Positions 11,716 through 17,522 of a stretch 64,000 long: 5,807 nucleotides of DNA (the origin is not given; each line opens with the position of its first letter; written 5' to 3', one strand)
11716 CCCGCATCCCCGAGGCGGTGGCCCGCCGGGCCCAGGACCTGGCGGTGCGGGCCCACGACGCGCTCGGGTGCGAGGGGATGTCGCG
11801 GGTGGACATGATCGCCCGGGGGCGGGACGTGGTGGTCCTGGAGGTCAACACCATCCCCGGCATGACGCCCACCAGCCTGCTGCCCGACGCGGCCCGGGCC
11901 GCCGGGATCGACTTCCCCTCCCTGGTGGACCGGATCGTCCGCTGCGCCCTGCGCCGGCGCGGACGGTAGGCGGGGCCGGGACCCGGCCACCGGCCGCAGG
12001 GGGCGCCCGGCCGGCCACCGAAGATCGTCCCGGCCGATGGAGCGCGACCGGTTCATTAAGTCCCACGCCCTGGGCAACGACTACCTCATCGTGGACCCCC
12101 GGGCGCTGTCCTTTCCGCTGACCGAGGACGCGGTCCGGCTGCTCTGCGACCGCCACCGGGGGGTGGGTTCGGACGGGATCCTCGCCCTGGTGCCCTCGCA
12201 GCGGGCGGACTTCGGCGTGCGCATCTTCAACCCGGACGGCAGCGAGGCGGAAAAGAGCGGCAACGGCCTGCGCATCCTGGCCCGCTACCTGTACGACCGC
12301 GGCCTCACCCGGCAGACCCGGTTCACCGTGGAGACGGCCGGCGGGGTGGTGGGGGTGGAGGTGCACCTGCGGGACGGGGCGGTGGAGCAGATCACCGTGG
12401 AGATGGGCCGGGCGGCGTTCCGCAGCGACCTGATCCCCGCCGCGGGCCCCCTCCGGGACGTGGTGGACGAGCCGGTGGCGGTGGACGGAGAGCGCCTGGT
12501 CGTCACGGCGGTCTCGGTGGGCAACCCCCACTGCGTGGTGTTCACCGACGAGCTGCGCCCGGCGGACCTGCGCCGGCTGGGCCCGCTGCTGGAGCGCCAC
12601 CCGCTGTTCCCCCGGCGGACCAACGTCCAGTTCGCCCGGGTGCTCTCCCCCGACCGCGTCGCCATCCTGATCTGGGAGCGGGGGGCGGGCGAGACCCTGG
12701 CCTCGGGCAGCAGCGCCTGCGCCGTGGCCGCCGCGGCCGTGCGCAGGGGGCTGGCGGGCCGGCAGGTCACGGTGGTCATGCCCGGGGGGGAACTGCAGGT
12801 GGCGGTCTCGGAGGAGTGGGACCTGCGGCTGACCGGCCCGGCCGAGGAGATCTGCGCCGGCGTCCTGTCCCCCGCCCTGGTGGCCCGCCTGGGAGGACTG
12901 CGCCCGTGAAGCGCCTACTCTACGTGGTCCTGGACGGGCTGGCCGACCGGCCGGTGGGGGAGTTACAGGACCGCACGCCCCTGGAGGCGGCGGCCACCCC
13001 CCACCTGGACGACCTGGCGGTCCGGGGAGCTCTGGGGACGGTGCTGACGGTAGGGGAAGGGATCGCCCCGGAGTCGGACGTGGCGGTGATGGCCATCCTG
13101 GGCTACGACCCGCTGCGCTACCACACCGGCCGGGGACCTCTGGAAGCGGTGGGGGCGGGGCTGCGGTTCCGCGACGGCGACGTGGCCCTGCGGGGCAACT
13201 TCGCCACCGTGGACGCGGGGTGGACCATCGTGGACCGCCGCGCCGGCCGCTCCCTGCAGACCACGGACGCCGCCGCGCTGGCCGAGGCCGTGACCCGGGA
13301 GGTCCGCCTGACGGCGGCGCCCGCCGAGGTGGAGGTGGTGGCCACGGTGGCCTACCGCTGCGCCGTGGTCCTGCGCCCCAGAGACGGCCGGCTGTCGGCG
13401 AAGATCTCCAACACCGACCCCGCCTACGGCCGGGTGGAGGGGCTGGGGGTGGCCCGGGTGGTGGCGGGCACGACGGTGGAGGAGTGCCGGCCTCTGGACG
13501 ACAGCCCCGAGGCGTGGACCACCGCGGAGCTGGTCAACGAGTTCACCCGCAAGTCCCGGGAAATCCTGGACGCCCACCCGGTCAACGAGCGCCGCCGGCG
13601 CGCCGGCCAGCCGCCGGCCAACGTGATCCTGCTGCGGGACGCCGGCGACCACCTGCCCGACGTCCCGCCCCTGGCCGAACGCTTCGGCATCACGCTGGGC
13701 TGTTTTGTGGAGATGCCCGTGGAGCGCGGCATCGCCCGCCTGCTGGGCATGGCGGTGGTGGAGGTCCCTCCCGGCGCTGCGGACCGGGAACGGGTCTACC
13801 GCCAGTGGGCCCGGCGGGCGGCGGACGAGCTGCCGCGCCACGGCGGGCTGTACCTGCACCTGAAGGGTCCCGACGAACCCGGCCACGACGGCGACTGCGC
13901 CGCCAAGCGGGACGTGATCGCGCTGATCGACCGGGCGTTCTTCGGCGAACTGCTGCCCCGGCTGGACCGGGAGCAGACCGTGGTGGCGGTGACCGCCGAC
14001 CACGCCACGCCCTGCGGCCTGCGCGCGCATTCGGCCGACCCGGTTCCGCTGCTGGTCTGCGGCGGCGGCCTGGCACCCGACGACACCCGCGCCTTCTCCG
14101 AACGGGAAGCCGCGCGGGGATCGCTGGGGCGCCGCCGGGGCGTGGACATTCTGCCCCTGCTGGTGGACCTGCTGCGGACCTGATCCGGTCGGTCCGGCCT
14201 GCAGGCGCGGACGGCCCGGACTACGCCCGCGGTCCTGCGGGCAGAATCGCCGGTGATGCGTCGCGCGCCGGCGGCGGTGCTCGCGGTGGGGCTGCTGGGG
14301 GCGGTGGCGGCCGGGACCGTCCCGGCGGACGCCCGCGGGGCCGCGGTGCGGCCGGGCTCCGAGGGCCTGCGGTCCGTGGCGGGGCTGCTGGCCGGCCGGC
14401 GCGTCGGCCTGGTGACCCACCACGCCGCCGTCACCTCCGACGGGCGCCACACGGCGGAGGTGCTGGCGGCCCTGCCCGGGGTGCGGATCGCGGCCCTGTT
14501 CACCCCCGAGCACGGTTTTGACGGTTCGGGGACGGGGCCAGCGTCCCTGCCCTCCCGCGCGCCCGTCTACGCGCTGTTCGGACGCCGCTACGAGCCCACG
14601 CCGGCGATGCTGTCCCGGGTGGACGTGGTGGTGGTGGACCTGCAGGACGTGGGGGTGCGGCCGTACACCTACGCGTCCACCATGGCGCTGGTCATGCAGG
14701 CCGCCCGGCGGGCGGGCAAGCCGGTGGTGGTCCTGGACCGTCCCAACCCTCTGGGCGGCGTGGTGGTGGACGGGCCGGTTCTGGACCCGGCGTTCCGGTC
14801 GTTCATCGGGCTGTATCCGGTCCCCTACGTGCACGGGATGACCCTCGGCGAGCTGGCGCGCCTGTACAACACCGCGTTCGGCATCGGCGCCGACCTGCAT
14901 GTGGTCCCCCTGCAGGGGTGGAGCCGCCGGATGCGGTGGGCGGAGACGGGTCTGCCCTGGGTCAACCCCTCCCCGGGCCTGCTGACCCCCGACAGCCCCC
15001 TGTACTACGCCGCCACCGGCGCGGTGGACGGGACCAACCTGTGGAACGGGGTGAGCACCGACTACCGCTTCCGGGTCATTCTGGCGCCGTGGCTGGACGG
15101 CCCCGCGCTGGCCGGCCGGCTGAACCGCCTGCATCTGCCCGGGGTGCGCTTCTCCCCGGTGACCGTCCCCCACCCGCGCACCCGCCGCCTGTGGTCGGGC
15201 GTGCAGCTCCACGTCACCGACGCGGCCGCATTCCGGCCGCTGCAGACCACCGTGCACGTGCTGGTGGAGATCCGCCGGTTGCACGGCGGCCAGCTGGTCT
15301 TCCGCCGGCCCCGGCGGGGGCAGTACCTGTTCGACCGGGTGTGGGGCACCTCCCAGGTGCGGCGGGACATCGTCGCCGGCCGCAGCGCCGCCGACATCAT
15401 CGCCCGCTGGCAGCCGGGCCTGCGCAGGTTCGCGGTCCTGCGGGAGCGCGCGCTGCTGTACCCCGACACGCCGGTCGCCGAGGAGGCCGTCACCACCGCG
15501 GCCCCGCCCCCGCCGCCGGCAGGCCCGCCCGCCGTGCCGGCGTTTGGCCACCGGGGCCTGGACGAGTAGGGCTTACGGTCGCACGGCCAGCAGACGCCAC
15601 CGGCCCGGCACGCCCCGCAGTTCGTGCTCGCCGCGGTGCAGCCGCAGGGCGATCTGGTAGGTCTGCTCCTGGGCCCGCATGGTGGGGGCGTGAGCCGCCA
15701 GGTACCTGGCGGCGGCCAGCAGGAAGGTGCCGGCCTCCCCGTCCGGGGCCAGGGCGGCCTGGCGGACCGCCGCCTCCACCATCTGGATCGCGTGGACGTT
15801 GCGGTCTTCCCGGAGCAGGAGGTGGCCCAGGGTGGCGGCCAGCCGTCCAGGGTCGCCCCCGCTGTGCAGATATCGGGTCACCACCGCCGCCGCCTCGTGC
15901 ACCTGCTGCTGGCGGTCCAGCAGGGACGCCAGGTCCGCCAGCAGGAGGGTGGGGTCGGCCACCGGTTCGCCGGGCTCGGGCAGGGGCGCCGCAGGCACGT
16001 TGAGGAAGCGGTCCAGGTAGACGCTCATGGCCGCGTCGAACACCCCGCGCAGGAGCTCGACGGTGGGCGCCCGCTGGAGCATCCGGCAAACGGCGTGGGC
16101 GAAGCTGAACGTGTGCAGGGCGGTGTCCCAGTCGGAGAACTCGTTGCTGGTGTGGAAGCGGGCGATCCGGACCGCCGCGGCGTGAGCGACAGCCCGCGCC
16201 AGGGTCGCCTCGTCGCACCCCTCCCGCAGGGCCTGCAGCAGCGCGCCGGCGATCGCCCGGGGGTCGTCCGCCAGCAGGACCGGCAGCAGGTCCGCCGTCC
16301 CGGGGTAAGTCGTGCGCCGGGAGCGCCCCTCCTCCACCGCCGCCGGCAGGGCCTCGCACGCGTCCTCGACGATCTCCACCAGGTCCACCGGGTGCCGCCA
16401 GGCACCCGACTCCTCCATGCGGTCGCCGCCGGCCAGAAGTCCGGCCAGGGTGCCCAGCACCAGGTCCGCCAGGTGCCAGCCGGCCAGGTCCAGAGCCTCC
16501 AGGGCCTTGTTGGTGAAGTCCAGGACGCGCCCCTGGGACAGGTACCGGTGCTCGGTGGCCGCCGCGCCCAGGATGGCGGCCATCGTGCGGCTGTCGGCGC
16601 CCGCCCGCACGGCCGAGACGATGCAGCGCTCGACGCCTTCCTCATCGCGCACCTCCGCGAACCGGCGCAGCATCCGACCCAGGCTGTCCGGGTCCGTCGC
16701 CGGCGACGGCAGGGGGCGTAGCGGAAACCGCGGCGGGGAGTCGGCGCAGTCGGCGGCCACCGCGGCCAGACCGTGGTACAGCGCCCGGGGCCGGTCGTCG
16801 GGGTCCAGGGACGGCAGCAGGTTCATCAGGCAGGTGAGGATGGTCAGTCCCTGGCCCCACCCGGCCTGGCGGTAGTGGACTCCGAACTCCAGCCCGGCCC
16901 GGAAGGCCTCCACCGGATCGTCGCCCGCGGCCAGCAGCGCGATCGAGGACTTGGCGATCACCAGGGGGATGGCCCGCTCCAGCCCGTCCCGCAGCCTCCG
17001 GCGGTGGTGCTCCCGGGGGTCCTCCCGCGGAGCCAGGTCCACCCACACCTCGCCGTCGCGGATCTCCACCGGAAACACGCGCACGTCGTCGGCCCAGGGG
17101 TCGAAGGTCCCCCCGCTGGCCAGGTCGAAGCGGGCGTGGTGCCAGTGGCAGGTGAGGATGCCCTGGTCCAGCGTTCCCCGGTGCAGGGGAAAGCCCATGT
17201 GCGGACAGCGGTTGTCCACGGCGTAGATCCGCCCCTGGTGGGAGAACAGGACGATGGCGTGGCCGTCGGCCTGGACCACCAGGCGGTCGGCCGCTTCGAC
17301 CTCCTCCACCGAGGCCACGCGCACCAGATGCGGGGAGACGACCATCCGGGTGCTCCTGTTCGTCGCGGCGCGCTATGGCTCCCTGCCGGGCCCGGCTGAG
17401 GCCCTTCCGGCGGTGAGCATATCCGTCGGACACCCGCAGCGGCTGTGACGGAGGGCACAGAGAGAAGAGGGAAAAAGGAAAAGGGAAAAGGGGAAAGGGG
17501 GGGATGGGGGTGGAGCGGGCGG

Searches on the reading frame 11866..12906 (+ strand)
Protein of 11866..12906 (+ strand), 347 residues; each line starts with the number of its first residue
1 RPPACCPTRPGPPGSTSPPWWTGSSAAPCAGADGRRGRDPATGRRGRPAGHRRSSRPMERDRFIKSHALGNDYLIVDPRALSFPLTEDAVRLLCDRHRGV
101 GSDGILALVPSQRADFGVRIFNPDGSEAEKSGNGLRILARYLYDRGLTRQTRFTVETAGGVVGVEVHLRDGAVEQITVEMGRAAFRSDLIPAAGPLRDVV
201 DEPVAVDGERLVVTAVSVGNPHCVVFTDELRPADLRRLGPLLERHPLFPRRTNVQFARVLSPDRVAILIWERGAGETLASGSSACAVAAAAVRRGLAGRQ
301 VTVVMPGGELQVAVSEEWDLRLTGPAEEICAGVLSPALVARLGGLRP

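Call 46: search_protein_families(library=pfam, proteins=[window:11866-12906:+], max_evalue=0.000001)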
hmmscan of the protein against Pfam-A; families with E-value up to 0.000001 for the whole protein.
window:11866-12906:+ (347 aa): 1 family
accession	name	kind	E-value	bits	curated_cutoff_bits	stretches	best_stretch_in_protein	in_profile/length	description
PF01678.24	DAP_epimerase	-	2.5e-57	192.6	34.7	2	63-184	1-119/121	Diaminopimelate epimerase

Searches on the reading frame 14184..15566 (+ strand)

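Call 47: search_protein_families(library=pfam, proteins=[window:14184-15566:+], max_evalue=0.000001)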
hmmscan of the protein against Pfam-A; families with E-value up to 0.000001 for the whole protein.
window:14184-15566:+ (461 aa): 2 families
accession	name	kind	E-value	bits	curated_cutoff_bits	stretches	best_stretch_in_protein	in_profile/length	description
PF07075.17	NamZ_N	-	2.8e-72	242.8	26.9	1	74-268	1-201/203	Exo-beta-N-acetylmuramidase NamZ, N-terminal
PF20732.2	NamZ_C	-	3.3e-32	112.8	25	1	273-426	1-152/152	Exo-beta-N-acetylmuramidase NamZ, C-terminal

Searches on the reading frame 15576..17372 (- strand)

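Call 47: search_protein_families(library=pfam, proteins=[window:15576-17372:-], max_evalue=0.000001)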
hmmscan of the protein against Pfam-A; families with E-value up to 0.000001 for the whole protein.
window:15576-17372:- (599 aa): 3 families
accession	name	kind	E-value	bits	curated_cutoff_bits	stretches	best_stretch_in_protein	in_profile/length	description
PF00355.32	Rieske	-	1.9e-16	60.2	20.3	1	17-90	3-76/88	Rieske [2Fe-2S] domain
PF13806.12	Rieske_2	-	5.8e-12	45.9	27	1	17-111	3-103/104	Rieske-like [2Fe-2S] domain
PF22543.2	Rieske_4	-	2.1e-08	34.9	28.4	1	18-88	2-76/119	Soluble Rieske-type ferredoxin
